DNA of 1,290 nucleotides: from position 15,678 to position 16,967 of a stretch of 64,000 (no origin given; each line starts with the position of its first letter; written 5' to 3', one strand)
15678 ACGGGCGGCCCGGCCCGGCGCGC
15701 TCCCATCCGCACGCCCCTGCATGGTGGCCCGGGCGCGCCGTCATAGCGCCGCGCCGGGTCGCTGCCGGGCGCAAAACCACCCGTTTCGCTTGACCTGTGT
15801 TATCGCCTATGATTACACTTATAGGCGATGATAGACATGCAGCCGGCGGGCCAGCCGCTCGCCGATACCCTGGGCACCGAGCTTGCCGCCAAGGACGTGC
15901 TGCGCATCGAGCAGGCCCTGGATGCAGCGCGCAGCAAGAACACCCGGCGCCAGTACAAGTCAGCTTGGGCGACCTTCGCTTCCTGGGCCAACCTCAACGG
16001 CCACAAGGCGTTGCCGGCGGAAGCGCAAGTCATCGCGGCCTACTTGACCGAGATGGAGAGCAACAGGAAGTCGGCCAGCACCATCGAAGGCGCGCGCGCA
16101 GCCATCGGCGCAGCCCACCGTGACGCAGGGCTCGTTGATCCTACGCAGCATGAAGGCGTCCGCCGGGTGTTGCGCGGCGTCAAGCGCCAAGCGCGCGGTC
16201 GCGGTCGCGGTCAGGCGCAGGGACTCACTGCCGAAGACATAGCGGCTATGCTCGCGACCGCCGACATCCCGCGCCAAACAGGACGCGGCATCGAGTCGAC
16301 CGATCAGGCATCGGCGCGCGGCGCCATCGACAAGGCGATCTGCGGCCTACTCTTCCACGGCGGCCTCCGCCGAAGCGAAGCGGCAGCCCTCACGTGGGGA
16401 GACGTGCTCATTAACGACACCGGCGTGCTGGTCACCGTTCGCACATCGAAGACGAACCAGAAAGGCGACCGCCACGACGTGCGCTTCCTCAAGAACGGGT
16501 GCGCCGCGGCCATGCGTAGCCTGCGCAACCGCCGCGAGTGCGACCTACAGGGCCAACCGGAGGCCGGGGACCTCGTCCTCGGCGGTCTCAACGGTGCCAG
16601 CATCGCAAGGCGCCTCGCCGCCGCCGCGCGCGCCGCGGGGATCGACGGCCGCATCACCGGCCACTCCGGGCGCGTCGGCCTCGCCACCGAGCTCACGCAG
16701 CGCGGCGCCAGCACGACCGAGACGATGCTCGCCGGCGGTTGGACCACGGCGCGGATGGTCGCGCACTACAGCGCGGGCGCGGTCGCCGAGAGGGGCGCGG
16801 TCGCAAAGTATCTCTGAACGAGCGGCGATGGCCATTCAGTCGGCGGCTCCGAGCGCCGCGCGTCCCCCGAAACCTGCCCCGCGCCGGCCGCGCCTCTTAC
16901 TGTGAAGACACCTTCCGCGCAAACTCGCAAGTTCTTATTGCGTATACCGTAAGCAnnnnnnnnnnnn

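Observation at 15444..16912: Cre-like tyrosine recombinase bracketed by a perfect 17-bp direct repeat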

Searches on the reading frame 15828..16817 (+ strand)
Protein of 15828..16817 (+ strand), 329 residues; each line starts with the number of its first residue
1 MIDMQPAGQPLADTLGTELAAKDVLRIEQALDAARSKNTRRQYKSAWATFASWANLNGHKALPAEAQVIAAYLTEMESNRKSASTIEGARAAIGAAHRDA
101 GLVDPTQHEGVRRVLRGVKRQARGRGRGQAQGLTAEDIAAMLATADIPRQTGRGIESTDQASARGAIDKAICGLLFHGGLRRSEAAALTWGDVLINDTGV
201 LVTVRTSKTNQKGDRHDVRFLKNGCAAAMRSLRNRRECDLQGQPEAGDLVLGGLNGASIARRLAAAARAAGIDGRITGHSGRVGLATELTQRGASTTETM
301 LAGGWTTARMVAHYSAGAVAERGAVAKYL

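Call 7: search_protein_families(library=pfam, proteins=[window:15828-16817:+], max_evalue=0.01)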
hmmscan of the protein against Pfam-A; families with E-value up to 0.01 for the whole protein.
window:15828-16817:+ (329 aa): 2 families
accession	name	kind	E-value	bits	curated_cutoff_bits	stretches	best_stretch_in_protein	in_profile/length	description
PF00589.27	Phage_integrase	-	4.3e-15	56.4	27.1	1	162-316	18-167/172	Phage integrase family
PF02899.23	Phage_int_SAM_1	-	4.5e-05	24.1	22.3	1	32-93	11-72/83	Phage integrase, N-terminal SAM-like domain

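Call 8: search_protein_families(library=ncbifam, proteins=[window:15828-16817:+], max_evalue=0.1)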
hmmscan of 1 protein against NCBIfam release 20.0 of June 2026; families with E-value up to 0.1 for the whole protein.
window:15828-16817:+ (329 aa): 8 families
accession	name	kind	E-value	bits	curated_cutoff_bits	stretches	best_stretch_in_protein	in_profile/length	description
TIGR02225.1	recomb_XerD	equivalog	1.4e-12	47.6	329.6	1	31-295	9-252/290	site-specific tyrosine recombinase XerD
NF040815.2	recomb_XerA_Arch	equivalog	2.4e-12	47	220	1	34-295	11-232/263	site-specific tyrosine recombinase/integron integrase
TIGR02224.1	recomb_XerC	equivalog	1e-09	38.2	335.15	1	159-294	120-254/295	tyrosine recombinase XerC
NF001399.0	PRK00283.1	subfamily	1.4e-09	37.6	279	1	31-294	18-260/300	tyrosine recombinase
NF002331.0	PRK01287.1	subfamily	1.1e-05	24.6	371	1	152-295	148-290/365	site-specific tyrosine recombinase XerC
NF003462.0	PRK05084.1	equivalog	0.00051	18.9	267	1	168-208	197-237/360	tyrosine recombinase XerS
TIGR02249.1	integrase_gron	subfamily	0.0011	18.3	265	1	242-294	225-277/315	integron integrase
NF040693.1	recomb_GmtY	equivalog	0.086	12.1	340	0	167-199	219-251/441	gamma-mobile-trio recombinase GmtY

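Call 9: search_protein_families(library=phrogs, proteins=[window:15828-16817:+], max_evalue=0.01)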
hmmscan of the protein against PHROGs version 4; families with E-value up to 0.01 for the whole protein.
window:15828-16817:+ (329 aa): 3 families
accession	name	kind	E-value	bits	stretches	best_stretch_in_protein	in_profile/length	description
phrog_1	-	integration and excision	3e-23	83.9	1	35-321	182-439/611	integrase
phrog_216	-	integration and excision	3.1e-11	43.9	1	167-314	75-221/301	integrase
phrog_29857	-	unknown function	1.6e-07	32.6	1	277-328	17-68/73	-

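Call 10: search_solved_structures(query=window:15828-16817:+, max_evalue=1, show_alignments=2)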
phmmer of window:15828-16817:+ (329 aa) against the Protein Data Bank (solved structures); distinct sequences matched with E-value up to 1: 20.
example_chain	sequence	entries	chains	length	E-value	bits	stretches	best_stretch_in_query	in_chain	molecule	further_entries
1pvq_A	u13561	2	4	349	4.3e-16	62.3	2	34-199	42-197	Recombinase cre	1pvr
7rhz_B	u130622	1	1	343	8.7e-16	61.3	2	34-136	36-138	Recombinase cre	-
1pvp_A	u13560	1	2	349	1.1e-15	61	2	34-199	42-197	Recombinase cre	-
1nzb_A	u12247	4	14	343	1.3e-15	60.7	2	34-136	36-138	Cre recombinase | PROTEIN (CRE RECOMBINASE) | Recombinase cre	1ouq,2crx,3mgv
1q3u_A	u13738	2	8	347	1.4e-15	60.6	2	34-136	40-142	Cre recombinase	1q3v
1crx_A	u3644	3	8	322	1.4e-15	60.6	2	34-136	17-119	Cre recombinase | Recombinase cre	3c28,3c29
7rhy_A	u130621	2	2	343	1.4e-15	60.6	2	35-200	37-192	Recombinase cre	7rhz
1xns_A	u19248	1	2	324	1.4e-15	60.6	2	34-136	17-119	Recombinase CRE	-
1kbu_A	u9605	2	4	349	1.5e-15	60.6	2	34-136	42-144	CRE RECOMBINASE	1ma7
2hof_A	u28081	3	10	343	1.8e-15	60.2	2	34-136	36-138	Recombinase cre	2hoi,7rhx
3crx_A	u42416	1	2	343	2e-15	60.1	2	34-136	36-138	CRE RECOMBINASE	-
5u91_A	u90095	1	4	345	2.1e-15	60.1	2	34-136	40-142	Tre recombinase protein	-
4crx_A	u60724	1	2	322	2.1e-15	60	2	34-136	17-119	PROTEIN (CRE RECOMBINASE)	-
1xo0_A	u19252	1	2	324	2.2e-15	60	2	34-136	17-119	Recombinase CRE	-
5crx_A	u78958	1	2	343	4.4e-15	59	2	34-136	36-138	PROTEIN (BACTERIOPHAGE P1 CRE GENE)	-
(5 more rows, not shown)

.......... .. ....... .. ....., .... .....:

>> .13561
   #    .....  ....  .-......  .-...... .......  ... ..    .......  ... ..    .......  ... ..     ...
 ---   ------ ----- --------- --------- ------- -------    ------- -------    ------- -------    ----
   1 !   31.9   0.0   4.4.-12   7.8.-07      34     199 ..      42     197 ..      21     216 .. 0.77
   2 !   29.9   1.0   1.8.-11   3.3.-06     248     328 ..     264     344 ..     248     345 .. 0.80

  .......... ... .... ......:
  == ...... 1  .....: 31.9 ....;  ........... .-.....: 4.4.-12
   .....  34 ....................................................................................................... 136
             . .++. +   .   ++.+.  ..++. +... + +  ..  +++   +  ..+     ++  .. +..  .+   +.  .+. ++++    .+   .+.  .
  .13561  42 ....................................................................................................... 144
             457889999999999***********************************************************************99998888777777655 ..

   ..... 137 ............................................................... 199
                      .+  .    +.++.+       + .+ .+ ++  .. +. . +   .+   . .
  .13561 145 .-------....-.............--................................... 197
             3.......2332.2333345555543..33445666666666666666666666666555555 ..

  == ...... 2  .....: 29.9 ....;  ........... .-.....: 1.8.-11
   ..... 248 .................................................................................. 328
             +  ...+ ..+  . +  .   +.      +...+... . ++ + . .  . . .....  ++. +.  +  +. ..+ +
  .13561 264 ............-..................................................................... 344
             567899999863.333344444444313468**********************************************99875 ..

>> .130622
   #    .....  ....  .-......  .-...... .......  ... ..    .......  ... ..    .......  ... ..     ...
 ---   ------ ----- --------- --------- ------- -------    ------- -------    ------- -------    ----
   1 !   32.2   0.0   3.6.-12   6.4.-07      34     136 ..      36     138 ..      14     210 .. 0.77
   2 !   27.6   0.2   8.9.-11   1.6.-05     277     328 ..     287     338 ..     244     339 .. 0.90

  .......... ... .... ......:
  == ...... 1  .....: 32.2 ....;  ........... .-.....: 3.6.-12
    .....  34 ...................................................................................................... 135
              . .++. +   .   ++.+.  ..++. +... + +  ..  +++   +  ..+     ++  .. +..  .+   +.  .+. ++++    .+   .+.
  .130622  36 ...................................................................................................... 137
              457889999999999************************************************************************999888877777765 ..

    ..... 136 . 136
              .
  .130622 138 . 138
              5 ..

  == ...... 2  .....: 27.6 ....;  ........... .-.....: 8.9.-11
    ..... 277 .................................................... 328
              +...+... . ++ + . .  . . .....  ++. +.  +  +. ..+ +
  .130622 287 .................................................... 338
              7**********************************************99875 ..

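Call 11: find_homologous_proteins(query=window:15828-16817:+)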
Query window:15828-16817:+ (329 aa): 1331 proteins with E <= 0.001 among 8000 candidates; the best 120 are listed.
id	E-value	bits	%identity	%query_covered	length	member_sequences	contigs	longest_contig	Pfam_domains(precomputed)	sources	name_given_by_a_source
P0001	1.3e-202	690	100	99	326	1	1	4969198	PF00589.28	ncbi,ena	-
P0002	4.4e-122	425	69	97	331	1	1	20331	PF00589.28,PF02899.24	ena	-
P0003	1.4e-121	424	65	99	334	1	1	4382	PF00589.28,PF02899.24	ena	-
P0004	5.2e-120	418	66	99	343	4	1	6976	PF00589.28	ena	-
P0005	1.2e-119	417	68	89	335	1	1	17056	PF00589.28,PF02899.24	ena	-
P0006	1.3e-119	417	67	99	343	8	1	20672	PF00589.28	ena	-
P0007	1.9e-119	417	68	100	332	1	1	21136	PF00589.28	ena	-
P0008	9.9e-119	414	67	97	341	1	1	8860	PF00589.28,PF02899.24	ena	-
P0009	9.9e-119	414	67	97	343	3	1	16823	PF00589.28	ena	-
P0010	2.1e-117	410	58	93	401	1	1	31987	PF00589.28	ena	-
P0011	3.0e-117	409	67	95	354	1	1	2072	PF00589.28,PF02899.24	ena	-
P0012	2.2e-116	406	65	99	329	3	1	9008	PF00589.28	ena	-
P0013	7.2e-116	405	68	94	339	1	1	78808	PF00589.28,PF02899.24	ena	-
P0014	1.1e-115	404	66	96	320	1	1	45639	PF00589.28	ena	-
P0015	1.2e-115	404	67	95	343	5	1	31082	PF00589.28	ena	-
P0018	9.1e-114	398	65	99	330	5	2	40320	PF00589.28,PF02899.24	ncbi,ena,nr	ncbi:MAG: tyrosine-type recombinase/integrase [Spirochaetaceae bacterium]|nr:tyrosine-type recombina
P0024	6.9e-111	388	65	93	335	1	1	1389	PF00589.28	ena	-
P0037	9.6e-103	362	61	97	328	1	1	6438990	PF00589.28,PF02899.24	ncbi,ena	-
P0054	4.6e-100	353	58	99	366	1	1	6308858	PF00589.28,PF02899.24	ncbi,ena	-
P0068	5.6e-93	330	60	92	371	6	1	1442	PF00589.28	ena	-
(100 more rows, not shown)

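Call 13: find_encoding_contigs(protein=P0001, flank=10000, max_places=4)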
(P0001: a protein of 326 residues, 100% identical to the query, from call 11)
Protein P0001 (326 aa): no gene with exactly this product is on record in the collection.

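Call 22: list_cluster_members(proteins=[P0001, P0037, P0054, P0018])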
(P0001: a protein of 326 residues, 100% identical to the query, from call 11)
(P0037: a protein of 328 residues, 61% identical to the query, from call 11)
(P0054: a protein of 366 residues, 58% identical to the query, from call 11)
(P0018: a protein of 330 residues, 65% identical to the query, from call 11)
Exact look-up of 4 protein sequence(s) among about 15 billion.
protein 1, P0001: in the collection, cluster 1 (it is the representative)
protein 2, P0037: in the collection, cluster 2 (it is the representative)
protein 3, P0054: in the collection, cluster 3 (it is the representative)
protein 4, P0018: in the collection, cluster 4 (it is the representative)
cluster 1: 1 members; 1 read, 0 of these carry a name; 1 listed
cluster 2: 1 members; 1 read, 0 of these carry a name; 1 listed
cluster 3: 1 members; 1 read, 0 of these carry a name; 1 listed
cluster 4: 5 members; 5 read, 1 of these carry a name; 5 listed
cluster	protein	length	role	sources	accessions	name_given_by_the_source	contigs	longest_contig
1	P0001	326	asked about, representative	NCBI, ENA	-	-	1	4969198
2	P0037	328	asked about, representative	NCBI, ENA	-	-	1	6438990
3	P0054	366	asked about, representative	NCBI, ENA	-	-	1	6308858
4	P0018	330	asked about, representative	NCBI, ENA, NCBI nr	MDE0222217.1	MAG: tyrosine-type recombinase/integrase [Spirochaetaceae bacterium] | tyrosine-type recombinase/integrase [Spirochaetaceae bacterium]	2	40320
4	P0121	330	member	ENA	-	-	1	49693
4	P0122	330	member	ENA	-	-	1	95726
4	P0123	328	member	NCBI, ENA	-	-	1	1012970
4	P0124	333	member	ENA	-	-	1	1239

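Call 23: find_encoding_contigs(protein=P0002, flank=6000, max_places=2)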
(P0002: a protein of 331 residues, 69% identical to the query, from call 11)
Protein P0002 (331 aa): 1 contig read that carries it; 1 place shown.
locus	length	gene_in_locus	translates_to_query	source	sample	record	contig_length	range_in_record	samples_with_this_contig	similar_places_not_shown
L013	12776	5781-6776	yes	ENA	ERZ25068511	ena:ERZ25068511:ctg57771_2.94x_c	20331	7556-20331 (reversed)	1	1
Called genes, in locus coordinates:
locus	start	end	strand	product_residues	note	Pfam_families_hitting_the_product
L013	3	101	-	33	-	?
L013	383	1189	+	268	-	-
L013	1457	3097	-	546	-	-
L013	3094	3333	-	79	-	-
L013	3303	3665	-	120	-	PF19663:DUF6166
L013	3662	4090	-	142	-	-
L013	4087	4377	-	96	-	-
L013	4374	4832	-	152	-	-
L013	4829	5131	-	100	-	-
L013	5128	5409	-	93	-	-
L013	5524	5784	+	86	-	-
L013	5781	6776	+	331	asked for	PF02899:Phage_int_SAM_1 (weak), PF00589:Phage_integrase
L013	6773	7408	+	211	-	-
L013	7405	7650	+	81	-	-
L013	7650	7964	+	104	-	-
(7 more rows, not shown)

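Call 24: find_encoding_contigs(protein=P0013, flank=6000, max_places=2)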
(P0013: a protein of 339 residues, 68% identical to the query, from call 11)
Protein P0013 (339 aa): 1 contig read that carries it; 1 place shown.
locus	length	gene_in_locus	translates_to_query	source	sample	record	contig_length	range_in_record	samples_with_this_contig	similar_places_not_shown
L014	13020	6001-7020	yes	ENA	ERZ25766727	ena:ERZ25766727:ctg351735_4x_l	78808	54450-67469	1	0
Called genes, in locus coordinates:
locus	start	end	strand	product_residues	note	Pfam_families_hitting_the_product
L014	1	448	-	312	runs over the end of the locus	PF07592:DDE_Tnp_ISAZ013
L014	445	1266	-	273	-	-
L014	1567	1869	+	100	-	PF04930:FUN14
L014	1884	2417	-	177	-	-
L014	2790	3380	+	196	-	-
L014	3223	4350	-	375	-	PF04313:HSDR_N, PF13588:HSDR_N_2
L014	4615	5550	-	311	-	-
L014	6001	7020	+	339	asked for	PF02899:Phage_int_SAM_1 (weak), PF00589:Phage_integrase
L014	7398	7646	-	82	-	-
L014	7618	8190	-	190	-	-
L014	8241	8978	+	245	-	PF07015:VirC1 (weak), PF10609:ParA (weak), PF13614:AAA_31, PF01656:CbiA, PF09140:MipZ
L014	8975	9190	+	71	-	PF20605:Antitox_RHH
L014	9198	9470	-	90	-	-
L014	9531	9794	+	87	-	-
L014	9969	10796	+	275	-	-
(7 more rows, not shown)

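Call 25: find_encoding_contigs(protein=P0037, flank=6000, max_places=2)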
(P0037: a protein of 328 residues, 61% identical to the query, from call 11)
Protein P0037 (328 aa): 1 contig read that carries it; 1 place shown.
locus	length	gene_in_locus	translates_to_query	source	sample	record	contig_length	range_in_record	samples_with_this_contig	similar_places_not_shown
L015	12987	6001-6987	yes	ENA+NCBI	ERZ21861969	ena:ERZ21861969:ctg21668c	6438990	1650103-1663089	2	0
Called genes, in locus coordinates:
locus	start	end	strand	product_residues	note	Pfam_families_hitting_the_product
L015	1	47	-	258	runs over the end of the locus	PF23441:SDR, PF00106:adh_short, PF08659:KR, PF13561:adh_short_C2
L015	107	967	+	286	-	PF00565:SNase, PF00932:LTD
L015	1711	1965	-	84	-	-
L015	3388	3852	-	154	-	PF00665:rve, PF24764:rva_4 (weak)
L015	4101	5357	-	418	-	-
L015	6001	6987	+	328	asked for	PF02899:Phage_int_SAM_1 (faint), PF00589:Phage_integrase (weak)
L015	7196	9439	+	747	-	PF07690:MFS_1, PF13646:HEAT_2 (faint)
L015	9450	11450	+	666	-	PF04290:DctQ, PF06808:DctM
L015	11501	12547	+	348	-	PF03480:DctP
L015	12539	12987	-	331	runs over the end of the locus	PF01073:3Beta_HSD, PF01370:Epimerase, PF04321:RmlD_sub_bind, PF05368:NmrA (weak), PF07993:NAD_binding_4 (faint), PF16363:GDP_Man_Dehyd, PF13460:NAD_binding_10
